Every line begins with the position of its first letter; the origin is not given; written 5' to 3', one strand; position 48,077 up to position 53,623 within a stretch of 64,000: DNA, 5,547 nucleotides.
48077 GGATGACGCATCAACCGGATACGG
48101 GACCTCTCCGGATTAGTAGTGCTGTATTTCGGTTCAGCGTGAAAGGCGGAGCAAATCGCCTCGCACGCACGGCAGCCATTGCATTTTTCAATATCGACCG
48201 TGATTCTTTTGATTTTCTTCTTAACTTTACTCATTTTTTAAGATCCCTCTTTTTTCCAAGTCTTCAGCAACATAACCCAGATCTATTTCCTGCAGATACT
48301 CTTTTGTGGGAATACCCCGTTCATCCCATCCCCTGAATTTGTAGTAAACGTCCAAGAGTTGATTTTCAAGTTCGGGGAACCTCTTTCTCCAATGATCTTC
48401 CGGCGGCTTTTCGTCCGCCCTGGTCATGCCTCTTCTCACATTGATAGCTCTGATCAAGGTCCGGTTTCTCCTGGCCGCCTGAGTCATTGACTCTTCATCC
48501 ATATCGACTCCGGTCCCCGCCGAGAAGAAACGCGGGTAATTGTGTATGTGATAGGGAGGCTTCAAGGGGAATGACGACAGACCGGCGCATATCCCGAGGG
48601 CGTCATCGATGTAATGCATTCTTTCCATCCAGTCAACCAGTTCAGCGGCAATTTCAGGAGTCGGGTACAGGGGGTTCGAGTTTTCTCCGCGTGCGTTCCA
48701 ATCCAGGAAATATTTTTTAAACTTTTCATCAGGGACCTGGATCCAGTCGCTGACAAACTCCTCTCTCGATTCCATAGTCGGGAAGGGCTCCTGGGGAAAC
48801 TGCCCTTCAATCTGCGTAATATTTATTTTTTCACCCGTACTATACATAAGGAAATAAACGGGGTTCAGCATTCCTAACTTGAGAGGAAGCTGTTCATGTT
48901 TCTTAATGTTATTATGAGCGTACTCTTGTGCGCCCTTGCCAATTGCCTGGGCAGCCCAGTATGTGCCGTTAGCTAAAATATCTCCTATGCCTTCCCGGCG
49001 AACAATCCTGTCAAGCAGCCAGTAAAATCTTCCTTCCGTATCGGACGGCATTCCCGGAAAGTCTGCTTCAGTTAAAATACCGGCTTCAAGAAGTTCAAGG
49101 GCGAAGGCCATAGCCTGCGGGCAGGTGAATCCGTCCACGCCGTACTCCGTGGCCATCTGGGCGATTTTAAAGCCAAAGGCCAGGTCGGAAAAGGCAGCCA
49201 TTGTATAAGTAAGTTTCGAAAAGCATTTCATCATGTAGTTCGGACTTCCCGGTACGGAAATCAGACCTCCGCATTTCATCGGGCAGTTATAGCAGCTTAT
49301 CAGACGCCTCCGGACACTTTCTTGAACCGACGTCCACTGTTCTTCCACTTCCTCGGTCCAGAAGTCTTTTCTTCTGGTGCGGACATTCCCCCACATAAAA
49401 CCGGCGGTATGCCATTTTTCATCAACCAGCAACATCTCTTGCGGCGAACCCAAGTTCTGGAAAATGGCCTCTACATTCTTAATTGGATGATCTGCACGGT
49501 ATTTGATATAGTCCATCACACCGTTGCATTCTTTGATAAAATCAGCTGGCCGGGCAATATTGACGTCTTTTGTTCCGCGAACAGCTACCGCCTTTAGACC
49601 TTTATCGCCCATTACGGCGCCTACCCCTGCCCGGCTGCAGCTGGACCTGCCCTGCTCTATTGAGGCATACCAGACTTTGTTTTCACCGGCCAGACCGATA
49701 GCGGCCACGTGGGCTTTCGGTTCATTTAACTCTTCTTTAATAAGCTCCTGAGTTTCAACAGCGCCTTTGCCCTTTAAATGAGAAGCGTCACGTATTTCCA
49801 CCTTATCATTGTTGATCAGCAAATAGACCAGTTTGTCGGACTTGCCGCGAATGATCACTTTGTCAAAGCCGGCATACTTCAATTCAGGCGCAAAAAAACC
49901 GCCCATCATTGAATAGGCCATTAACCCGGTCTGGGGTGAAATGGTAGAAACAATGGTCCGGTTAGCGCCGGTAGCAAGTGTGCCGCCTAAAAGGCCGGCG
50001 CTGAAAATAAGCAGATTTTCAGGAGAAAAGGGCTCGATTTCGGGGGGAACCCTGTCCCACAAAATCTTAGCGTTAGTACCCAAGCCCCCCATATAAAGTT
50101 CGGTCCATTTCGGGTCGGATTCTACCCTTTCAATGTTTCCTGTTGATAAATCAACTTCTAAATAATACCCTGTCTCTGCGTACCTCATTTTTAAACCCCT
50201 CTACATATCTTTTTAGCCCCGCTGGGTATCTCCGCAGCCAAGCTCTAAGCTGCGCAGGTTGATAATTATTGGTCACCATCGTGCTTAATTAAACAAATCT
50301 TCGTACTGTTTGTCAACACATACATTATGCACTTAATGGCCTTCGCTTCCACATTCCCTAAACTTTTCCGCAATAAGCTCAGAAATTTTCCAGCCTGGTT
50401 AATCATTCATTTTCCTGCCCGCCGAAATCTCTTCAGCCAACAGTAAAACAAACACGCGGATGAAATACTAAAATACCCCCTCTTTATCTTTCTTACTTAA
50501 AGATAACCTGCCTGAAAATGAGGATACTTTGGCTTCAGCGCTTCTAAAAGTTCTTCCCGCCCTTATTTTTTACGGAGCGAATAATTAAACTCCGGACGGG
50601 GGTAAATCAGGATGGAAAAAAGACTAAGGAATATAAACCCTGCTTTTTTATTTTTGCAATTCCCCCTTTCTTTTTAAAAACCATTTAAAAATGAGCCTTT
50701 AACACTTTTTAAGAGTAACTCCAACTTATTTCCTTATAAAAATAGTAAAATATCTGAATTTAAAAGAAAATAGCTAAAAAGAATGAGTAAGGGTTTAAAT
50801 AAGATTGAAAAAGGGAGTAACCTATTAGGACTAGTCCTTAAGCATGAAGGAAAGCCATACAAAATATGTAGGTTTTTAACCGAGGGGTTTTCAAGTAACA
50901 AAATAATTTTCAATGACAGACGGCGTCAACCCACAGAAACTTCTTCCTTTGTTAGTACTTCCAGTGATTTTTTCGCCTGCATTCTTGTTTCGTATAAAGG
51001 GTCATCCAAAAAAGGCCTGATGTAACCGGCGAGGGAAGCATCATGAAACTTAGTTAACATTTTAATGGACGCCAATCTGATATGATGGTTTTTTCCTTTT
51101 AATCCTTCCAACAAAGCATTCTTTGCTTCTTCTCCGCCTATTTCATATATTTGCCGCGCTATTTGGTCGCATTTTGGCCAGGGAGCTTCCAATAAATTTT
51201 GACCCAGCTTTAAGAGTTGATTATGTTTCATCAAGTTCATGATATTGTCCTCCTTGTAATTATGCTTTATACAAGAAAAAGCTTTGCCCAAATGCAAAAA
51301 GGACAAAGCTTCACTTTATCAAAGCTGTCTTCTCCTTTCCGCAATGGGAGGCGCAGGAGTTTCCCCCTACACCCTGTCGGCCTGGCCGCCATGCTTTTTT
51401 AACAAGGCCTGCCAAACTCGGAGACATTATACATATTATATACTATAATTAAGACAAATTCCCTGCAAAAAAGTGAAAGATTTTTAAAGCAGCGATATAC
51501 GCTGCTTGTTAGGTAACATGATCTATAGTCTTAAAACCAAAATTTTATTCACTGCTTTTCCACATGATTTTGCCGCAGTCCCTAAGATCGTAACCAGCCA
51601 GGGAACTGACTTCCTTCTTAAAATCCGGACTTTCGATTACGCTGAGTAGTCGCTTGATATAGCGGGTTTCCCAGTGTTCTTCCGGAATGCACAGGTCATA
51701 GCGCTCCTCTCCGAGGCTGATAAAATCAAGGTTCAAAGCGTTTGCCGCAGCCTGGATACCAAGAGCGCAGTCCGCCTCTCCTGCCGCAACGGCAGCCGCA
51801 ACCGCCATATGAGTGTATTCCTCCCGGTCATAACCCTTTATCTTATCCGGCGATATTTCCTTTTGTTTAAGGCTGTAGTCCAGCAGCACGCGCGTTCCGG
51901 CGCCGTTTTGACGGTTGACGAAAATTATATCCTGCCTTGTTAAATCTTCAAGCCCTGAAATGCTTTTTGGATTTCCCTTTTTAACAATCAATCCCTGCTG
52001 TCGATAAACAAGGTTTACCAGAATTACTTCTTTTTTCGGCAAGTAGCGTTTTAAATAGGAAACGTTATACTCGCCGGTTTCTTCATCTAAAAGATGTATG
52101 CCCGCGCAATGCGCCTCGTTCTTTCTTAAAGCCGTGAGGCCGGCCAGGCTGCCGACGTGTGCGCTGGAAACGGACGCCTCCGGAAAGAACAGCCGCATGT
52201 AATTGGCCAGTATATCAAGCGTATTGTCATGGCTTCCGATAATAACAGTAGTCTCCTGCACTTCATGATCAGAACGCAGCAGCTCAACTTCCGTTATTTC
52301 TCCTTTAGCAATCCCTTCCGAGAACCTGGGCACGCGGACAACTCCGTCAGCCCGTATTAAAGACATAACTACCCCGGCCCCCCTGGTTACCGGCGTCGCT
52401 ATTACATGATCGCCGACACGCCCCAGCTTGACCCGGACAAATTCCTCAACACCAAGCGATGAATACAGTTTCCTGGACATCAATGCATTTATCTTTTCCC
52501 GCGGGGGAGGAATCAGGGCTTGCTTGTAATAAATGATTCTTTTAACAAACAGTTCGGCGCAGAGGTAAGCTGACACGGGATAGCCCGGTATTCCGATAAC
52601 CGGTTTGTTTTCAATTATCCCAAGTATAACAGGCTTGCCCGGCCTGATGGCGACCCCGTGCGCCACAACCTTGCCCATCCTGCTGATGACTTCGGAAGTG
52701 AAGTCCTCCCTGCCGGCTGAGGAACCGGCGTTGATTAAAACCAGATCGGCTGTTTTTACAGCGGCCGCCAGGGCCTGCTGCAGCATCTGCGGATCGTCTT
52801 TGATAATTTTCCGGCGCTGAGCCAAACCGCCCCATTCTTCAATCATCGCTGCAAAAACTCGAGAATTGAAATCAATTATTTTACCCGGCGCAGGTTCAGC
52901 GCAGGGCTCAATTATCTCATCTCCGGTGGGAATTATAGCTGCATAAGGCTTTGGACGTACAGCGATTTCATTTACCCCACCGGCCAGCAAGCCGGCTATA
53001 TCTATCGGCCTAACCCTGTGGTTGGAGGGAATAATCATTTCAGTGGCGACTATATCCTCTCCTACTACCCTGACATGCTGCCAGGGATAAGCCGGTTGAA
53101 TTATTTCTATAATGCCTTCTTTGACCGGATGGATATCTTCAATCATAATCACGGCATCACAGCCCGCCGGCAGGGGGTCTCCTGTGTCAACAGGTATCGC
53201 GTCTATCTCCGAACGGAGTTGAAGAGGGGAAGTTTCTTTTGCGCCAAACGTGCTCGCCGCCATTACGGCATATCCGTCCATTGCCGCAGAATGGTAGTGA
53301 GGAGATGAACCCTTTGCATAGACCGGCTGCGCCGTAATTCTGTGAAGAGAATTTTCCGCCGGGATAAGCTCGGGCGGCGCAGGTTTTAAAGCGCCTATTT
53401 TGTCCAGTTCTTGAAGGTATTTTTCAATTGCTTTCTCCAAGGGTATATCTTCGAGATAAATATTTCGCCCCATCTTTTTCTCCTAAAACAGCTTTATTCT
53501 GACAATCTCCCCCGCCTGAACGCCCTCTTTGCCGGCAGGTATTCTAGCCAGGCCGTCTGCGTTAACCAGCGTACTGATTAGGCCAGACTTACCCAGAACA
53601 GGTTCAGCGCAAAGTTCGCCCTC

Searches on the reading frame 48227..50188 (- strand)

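Call 52: search_protein_families(library=pfam, proteins=[window:48227-50188:-], max_evalue=0.0001)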
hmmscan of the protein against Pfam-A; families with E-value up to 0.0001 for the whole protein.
window:48227-50188:- (653 aa): 2 families
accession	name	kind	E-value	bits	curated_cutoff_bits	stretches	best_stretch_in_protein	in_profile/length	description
PF02730.20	AFOR_N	-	1.2e-70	237.8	29.8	1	9-206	3-199/199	Aldehyde ferredoxin oxidoreductase, N-terminal domain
PF01314.23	AFOR_C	-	3.6e-60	204.6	27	1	241-637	18-385/385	Aldehyde ferredoxin oxidoreductase, domains 2 & 3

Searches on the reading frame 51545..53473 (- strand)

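Call 52: search_protein_families(library=pfam, proteins=[window:51545-53473:-], max_evalue=0.0001)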
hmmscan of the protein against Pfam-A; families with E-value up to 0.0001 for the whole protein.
window:51545-53473:- (642 aa): 5 families
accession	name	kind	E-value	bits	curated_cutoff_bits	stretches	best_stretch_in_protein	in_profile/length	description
PF12727.12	PBP_like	-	1.3e-79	266.3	27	1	430-613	8-192/193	PBP superfamily domain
PF03453.22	MoeA_N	-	1.2e-34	119.7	30.8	1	10-164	1-158/160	MoeA N-terminal region (domain I and II)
PF00994.29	MoCF_biosynth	-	8.5e-27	94.1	26.6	1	179-311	1-139/144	Probable molybdopterin binding domain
PF03454.20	MoeA_C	-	1.7e-11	44.6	22.1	1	330-399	2-72/72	MoeA C-terminal region (domain IV)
PF12974.12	Phosphonate-bd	-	1.1e-06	28.7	27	1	495-580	89-170/242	ABC transporter, phosphonate, periplasmic substrate-binding protein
